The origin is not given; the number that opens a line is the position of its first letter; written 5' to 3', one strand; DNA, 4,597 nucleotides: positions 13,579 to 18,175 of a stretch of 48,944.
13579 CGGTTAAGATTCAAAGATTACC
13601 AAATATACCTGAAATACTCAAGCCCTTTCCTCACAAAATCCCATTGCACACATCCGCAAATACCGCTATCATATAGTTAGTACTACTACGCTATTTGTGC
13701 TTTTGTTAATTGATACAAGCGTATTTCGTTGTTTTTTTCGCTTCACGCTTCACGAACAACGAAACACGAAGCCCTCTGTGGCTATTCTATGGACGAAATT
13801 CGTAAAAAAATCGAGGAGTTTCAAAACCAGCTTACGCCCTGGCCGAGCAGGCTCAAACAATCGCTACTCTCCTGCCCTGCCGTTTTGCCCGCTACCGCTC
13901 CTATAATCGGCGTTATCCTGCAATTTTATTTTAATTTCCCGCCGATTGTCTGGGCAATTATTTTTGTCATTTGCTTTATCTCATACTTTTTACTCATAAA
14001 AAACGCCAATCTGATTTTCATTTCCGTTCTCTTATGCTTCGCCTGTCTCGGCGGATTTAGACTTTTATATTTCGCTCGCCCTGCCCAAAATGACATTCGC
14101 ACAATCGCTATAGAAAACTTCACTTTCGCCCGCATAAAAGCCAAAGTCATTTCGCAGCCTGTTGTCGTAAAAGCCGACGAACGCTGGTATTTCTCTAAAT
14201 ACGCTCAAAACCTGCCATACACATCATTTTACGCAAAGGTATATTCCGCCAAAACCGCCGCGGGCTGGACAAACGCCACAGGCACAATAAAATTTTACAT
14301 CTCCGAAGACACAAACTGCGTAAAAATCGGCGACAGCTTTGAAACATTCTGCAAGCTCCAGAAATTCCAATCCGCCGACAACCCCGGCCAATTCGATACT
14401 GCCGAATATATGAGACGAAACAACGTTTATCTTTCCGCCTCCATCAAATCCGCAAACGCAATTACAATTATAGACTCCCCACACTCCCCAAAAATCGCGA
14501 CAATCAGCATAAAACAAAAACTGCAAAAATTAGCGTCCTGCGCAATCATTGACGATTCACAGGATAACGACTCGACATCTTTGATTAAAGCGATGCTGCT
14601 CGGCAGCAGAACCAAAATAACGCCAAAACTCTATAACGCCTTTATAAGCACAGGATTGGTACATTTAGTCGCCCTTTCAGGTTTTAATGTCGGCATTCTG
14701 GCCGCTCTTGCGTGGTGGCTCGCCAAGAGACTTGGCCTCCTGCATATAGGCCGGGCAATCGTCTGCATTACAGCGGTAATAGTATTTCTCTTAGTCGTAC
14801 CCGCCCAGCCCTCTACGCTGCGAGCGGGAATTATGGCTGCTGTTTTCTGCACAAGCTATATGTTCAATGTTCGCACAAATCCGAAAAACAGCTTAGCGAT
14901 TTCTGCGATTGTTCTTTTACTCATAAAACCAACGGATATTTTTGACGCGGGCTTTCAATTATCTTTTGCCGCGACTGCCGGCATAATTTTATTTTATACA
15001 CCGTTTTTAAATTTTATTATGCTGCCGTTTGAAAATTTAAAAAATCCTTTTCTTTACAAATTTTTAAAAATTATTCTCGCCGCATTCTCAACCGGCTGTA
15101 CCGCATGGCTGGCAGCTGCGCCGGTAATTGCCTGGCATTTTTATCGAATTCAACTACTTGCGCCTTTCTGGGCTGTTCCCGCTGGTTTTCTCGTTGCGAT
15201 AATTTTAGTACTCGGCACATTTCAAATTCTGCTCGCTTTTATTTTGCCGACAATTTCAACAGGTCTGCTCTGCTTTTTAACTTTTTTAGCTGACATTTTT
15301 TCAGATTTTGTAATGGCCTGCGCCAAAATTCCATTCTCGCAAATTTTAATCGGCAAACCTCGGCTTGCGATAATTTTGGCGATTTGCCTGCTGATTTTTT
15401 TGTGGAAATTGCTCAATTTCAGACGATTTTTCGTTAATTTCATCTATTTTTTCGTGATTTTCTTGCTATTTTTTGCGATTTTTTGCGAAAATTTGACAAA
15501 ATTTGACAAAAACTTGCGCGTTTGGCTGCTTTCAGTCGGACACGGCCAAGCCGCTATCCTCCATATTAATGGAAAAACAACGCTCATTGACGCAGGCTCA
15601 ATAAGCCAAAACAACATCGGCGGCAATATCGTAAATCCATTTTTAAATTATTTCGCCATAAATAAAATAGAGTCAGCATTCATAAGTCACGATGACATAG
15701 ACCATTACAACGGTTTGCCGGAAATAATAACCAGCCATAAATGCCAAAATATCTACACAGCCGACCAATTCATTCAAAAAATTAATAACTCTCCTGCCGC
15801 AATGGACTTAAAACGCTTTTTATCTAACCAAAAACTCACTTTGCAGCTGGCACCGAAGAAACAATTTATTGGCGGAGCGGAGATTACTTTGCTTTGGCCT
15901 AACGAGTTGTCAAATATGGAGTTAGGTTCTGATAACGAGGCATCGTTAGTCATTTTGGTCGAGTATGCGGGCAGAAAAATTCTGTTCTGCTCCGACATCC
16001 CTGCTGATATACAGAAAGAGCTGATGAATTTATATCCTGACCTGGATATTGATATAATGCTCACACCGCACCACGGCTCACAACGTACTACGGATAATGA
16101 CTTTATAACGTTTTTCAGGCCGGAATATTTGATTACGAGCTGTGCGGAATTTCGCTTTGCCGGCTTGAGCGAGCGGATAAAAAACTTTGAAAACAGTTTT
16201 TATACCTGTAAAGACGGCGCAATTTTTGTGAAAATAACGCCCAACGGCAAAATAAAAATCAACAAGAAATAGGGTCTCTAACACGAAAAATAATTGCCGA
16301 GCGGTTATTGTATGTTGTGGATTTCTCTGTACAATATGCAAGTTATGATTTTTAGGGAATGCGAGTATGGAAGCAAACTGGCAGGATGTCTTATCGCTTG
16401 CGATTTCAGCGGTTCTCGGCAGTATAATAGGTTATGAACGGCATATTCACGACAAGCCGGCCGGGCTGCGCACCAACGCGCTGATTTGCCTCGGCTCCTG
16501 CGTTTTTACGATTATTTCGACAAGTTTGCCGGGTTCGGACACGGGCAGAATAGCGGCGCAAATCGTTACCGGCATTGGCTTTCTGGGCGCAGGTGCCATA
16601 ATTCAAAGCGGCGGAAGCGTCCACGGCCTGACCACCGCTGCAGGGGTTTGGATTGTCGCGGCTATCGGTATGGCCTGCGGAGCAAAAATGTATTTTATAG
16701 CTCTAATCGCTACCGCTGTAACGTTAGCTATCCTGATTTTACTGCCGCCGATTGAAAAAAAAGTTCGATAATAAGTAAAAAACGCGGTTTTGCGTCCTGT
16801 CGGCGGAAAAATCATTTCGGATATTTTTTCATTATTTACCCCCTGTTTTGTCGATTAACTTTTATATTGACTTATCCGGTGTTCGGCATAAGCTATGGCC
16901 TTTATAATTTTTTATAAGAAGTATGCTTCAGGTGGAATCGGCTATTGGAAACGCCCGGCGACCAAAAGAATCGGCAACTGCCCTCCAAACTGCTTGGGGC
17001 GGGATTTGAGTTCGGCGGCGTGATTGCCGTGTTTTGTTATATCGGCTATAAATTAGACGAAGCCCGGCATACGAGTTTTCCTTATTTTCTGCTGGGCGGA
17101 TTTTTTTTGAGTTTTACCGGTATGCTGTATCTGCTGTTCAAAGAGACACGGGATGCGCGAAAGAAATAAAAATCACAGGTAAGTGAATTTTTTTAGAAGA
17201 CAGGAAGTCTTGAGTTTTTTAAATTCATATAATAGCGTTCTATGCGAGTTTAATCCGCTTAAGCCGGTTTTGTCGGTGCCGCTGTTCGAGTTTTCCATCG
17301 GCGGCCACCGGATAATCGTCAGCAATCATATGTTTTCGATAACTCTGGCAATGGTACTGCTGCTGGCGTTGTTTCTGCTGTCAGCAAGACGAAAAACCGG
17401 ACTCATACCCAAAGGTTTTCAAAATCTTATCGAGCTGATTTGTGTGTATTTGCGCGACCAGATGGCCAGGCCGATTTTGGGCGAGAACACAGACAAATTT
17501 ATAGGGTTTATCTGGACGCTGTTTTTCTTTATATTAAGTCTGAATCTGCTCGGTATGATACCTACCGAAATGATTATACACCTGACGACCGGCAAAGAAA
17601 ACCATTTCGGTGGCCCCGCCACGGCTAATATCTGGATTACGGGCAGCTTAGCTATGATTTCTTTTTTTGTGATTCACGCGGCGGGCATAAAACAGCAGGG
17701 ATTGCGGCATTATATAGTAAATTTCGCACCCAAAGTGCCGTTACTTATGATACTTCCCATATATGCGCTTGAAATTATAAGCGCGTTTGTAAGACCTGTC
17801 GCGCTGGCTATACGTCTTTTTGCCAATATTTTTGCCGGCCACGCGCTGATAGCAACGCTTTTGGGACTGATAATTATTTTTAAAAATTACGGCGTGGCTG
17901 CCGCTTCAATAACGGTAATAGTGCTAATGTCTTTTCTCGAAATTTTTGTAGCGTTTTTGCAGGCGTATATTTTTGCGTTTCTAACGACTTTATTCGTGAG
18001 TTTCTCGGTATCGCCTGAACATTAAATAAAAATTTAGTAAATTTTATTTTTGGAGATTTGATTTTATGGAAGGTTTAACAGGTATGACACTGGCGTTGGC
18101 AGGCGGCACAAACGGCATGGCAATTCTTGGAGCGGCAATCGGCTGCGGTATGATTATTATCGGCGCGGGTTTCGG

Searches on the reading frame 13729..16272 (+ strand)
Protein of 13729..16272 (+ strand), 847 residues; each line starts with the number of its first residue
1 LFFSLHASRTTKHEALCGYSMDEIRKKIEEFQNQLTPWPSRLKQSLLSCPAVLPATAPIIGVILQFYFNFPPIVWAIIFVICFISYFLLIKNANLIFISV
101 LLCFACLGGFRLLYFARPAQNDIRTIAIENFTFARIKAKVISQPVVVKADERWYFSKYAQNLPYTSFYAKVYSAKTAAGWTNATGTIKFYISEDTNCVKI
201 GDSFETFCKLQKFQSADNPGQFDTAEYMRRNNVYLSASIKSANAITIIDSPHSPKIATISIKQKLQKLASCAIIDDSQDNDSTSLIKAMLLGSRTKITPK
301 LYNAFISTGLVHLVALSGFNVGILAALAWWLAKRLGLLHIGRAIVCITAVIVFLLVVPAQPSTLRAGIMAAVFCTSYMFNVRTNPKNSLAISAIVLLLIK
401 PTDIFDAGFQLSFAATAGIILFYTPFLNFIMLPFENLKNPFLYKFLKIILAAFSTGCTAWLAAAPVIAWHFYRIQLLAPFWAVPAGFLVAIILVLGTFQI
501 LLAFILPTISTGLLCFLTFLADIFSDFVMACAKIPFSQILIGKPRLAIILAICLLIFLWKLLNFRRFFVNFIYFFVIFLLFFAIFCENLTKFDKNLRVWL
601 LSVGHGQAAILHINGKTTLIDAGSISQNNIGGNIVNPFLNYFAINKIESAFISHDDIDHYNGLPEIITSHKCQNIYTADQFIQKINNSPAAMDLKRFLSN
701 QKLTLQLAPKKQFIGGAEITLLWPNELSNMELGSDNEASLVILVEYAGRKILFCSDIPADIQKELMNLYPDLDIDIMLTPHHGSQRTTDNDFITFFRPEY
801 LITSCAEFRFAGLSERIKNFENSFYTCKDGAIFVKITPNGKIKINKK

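Call 94: search_protein_families(library=pfam, proteins=[window:13729-16272:+], max_evalue=0.001)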
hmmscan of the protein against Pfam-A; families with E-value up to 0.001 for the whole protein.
window:13729-16272:+ (847 aa): 4 families
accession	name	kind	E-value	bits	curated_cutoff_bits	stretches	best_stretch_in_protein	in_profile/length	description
PF03772.21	Competence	-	5.2e-47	160.9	23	1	289-562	1-266/270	Competence protein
PF13567.11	DUF4131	-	1.2e-17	64.5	31.6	1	70-243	3-163/165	Domain of unknown function (DUF4131)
PF00753.33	Lactamase_B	-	1.2e-05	25.8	22.7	1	607-802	7-191/196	Metallo-beta-lactamase superfamily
PF12706.13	Lactamase_B_2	-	0.00012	22.1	27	1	643-773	27-158/200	Beta-lactamase superfamily domain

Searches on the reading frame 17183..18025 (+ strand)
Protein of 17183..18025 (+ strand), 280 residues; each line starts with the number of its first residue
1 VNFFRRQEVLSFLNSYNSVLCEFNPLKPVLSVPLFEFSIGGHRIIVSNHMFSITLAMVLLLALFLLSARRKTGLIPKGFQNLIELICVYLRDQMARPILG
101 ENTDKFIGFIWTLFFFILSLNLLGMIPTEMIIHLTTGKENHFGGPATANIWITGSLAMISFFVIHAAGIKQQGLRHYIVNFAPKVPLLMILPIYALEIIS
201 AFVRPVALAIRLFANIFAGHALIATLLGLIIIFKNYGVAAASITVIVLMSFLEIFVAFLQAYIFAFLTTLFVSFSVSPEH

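Call 94: search_protein_families(library=pfam, proteins=[window:17183-18025:+], max_evalue=0.001)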
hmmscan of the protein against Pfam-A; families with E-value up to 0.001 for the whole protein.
window:17183-18025:+ (280 aa): 1 family
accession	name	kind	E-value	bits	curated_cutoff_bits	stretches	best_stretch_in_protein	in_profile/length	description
PF00119.25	ATP-synt_A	-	4.8e-53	180.7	33.9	1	50-273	1-217/217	ATP synthase A chain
